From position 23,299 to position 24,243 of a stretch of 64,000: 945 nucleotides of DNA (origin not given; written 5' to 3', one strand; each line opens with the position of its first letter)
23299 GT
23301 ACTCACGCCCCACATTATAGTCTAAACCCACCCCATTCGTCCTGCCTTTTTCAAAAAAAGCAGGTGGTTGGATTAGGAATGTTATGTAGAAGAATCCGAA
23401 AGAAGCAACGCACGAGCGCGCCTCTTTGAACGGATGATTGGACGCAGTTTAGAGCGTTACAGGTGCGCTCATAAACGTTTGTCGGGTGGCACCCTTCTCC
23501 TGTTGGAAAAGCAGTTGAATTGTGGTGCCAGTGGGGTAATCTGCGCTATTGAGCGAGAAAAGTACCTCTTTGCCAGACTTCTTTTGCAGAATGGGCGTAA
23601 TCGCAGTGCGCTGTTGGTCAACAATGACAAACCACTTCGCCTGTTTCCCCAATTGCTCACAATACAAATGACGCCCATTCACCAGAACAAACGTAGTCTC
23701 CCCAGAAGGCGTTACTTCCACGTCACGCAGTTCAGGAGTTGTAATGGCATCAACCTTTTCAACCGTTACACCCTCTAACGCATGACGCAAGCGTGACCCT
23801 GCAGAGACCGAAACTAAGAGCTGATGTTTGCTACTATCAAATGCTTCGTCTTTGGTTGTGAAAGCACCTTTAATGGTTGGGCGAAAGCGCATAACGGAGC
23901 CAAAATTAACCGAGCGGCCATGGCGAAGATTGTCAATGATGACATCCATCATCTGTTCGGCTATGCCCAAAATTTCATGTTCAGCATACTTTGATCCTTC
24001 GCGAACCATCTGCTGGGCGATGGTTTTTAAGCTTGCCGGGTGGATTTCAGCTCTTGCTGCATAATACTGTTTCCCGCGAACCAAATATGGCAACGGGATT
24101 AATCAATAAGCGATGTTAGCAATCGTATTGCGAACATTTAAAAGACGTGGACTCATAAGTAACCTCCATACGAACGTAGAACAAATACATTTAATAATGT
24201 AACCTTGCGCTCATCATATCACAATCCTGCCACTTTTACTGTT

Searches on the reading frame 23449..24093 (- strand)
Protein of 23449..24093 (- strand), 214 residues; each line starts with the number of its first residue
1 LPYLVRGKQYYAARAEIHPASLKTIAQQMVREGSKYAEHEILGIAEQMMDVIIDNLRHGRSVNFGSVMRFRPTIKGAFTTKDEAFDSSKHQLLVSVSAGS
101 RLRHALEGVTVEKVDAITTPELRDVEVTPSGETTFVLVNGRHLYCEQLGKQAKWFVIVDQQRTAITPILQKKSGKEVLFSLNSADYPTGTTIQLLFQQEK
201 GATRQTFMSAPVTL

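Call 96: search_protein_families(library=pfam, proteins=[window:23449-24093:-], max_evalue=0.0001)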
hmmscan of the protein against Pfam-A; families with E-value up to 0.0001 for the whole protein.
window:23449-24093:- (214 aa): 2 families
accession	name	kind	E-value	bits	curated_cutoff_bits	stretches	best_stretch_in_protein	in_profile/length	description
PF14848.11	HU-DNA_bdg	-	5.3e-18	65.7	30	1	19-113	28-121/124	DNA-binding domain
PF18291.6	HU-HIG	-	3.3e-05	24.3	26.2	1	8-112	20-124/125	HU domain fused to wHTH, Ig, or Glycine-rich motif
